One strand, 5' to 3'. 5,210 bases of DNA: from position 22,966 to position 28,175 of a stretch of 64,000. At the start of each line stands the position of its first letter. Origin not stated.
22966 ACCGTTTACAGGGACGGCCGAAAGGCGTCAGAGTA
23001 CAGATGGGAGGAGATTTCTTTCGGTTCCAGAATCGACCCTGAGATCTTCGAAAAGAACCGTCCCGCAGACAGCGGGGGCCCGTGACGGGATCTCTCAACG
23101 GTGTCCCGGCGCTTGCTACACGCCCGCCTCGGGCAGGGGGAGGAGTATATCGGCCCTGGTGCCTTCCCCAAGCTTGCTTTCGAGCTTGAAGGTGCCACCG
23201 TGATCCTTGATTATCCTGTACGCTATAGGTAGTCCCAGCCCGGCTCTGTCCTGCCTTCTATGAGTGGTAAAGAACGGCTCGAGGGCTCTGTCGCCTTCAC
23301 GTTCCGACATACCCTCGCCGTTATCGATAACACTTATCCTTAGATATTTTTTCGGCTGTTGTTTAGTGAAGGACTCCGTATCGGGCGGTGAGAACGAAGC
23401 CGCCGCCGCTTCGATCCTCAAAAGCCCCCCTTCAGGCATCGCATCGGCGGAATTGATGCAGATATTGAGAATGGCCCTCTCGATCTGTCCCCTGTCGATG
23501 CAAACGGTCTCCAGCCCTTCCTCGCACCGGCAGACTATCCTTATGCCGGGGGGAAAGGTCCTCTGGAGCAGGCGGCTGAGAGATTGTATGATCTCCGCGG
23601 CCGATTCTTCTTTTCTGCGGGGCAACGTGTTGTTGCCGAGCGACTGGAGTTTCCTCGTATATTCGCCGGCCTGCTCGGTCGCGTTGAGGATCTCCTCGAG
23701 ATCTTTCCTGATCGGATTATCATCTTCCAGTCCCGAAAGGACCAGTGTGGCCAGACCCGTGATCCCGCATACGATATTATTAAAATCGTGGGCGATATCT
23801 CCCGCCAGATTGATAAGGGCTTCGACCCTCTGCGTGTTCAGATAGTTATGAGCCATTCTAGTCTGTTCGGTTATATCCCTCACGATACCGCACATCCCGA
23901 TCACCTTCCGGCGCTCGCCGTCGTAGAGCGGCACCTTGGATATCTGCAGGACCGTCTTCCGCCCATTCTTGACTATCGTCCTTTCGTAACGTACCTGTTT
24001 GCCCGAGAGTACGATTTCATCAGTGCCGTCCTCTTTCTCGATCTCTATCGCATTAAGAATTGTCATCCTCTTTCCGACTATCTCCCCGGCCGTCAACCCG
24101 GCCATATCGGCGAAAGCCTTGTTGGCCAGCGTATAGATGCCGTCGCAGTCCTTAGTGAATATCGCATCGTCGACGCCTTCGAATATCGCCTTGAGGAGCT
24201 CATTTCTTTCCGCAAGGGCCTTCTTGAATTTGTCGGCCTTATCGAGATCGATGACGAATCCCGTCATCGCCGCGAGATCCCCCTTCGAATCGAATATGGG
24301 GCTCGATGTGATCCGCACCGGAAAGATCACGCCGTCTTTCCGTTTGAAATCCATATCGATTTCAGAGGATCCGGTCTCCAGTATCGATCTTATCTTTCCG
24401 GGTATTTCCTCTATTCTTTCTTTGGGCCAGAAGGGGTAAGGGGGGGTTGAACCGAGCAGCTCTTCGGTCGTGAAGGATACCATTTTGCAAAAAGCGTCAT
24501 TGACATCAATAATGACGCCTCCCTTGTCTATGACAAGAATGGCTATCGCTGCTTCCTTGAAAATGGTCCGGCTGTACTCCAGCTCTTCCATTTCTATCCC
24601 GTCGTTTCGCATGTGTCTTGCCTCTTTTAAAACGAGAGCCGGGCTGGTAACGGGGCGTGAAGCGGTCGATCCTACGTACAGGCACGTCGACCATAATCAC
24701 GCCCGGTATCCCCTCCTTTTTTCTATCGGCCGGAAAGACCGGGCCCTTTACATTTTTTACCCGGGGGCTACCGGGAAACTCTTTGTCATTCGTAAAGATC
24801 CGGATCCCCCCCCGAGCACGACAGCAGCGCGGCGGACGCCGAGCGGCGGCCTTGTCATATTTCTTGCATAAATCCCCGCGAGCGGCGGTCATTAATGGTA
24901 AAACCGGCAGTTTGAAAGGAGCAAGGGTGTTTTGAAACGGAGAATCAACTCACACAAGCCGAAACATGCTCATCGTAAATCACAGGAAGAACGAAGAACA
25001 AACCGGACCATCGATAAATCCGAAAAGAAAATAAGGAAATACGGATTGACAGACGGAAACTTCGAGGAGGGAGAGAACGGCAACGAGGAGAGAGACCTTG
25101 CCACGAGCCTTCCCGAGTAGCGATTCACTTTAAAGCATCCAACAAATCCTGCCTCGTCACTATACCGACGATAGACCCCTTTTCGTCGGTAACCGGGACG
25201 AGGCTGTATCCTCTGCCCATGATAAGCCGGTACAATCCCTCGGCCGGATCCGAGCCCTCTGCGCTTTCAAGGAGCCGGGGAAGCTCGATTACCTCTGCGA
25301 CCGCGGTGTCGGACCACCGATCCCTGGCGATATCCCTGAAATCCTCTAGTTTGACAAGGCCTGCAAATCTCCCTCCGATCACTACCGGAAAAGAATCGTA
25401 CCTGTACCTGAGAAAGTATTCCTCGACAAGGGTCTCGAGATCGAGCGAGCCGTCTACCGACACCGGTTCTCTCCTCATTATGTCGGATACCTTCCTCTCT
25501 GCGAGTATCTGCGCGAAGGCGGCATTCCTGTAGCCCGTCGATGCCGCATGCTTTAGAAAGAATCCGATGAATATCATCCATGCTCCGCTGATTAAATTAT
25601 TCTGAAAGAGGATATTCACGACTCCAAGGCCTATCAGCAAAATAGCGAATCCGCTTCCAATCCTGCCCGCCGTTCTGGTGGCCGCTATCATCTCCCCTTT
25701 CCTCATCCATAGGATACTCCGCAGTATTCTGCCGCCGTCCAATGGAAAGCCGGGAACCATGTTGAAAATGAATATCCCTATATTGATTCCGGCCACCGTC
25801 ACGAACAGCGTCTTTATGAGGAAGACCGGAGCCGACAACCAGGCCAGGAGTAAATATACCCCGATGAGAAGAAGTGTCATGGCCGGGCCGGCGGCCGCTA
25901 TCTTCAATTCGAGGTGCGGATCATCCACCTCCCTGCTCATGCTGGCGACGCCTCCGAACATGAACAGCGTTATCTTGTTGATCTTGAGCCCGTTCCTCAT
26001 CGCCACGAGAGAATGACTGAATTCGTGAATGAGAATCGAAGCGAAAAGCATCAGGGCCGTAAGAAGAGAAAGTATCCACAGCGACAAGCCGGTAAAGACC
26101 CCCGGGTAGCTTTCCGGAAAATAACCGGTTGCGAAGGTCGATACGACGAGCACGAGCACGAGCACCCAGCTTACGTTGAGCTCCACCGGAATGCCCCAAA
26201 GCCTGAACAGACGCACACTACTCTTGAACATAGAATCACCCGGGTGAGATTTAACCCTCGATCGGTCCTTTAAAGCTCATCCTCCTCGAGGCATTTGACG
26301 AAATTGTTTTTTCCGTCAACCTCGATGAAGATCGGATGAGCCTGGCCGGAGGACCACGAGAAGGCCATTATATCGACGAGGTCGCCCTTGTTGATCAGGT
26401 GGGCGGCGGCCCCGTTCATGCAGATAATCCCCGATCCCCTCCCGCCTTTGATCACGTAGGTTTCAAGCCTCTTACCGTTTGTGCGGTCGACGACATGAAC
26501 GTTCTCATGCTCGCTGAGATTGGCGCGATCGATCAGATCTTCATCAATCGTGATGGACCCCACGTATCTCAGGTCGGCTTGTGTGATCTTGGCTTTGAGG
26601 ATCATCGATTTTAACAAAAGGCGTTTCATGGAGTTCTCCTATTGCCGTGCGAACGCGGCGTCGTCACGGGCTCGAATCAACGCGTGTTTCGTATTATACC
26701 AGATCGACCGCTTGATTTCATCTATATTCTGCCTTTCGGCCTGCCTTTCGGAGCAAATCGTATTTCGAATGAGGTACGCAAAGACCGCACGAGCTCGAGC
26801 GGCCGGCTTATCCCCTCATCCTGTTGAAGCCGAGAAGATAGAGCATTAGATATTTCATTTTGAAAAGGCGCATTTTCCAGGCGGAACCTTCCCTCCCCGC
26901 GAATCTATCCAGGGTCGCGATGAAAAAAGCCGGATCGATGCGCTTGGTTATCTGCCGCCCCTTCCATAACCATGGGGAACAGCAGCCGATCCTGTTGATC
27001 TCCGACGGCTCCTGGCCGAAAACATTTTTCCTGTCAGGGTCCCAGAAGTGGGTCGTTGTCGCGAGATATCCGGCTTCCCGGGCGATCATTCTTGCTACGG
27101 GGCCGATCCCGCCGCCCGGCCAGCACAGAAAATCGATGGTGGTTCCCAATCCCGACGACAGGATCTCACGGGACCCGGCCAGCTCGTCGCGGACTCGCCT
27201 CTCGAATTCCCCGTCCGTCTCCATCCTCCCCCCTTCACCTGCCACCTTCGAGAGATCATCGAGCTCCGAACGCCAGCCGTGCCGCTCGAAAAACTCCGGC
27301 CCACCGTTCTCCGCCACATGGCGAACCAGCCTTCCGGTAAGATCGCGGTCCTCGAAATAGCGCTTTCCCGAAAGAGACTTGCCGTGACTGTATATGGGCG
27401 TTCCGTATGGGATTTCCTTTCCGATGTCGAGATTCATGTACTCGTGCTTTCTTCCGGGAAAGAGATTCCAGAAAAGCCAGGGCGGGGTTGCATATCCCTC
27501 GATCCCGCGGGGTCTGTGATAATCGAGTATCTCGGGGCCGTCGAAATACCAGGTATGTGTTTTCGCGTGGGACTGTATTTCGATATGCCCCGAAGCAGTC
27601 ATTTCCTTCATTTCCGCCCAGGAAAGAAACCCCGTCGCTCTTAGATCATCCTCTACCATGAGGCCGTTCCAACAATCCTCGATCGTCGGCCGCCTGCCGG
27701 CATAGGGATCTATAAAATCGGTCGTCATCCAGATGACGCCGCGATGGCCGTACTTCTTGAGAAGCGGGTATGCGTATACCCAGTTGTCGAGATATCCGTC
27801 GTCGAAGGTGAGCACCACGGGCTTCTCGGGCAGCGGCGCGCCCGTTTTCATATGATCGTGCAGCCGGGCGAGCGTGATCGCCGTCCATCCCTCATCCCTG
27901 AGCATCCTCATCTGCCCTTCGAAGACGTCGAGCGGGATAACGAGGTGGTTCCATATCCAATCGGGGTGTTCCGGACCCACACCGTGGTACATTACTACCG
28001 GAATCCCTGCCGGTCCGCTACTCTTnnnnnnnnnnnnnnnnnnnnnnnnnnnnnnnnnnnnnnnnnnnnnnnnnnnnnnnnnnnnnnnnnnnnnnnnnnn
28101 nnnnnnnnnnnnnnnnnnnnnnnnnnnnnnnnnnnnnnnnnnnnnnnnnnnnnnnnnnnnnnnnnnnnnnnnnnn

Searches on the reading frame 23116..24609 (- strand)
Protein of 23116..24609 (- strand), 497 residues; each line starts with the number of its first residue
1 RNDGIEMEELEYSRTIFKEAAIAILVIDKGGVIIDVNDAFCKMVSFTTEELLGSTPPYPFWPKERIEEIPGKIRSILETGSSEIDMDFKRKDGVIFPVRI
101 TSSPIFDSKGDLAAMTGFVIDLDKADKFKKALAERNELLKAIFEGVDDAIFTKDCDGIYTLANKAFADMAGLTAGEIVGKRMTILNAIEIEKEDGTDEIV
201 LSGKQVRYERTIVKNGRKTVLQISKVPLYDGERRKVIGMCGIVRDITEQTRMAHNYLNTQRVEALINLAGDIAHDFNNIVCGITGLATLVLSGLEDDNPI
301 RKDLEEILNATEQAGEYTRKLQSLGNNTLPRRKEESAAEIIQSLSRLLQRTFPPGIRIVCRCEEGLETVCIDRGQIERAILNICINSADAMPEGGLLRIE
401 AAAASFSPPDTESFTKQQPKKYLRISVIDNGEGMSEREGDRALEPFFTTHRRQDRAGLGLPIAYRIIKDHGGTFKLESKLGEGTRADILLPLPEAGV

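Call 16: search_protein_families(library=pfam, proteins=[window:23116-24609:-], max_evalue=0.001)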
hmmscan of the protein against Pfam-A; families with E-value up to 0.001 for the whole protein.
window:23116-24609:- (497 aa): 8 families
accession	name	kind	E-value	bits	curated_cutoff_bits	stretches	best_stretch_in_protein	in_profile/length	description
PF08448.16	PAS_4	-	1.2e-27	96.7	23.1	2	143-250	1-109/110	PAS fold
PF13426.13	PAS_9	-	2.6e-27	95.5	27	2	23-122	3-101/103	PAS domain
PF00989.32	PAS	-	6.5e-25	87.8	22.6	2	14-121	4-112/113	PAS fold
PF02518.31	HATPase_c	-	4e-17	63.1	26.4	1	372-493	2-110/111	Histidine kinase-, DNA gyrase B-, and HSP90-like ATPase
PF13188.13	PAS_8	-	1.8e-15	56.6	21.8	2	137-193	1-55/65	PAS domain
PF08447.18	PAS_3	-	2.9e-08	34.3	25.6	1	33-119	1-89/89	PAS fold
PF13589.12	HATPase_c_3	-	0.00051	20.5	25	0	376-453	3-63/137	Histidine kinase-, DNA gyrase B-, and HSP90-like ATPase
PF00512.31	HisKA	-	0.00061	20.2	26.9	0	267-321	4-57/66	His Kinase A (phospho-acceptor) domain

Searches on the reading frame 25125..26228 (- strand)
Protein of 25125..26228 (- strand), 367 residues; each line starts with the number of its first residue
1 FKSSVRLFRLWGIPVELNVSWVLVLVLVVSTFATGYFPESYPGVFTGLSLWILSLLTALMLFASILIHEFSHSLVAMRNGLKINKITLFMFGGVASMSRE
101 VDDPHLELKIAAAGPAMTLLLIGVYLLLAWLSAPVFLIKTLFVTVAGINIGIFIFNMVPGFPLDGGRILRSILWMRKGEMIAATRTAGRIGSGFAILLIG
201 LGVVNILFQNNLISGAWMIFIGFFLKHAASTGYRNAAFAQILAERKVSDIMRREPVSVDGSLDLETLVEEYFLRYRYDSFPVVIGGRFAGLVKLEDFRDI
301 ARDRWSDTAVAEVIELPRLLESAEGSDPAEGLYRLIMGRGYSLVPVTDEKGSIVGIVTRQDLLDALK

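Call 16: search_protein_families(library=pfam, proteins=[window:25125-26228:-], max_evalue=0.001)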
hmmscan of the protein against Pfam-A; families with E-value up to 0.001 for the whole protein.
window:25125-26228:- (367 aa): 3 families
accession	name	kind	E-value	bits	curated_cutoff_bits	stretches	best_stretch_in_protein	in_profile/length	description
PF02163.28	Peptidase_M50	-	4.7e-20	72.3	27.2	2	57-129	2-100/221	Peptidase family M50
PF00571.33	CBS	-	9.3e-18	64.8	24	2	247-299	1-53/57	CBS domain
PF13398.12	Peptidase_M50B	-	9.2e-05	22.7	26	1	50-145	11-105/201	Peptidase M50B-like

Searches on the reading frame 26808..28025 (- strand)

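Call 16: search_protein_families(library=pfam, proteins=[window:26808-28025:-], max_evalue=0.001)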
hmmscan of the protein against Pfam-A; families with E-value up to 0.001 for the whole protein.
window:26808-28025:- (405 aa): 1 family
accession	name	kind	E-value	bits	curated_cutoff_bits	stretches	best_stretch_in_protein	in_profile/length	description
PF01522.26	Polysacc_deac_1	-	1.3e-17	64.3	23.1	1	64-160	3-71/124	Polysaccharide deacetylase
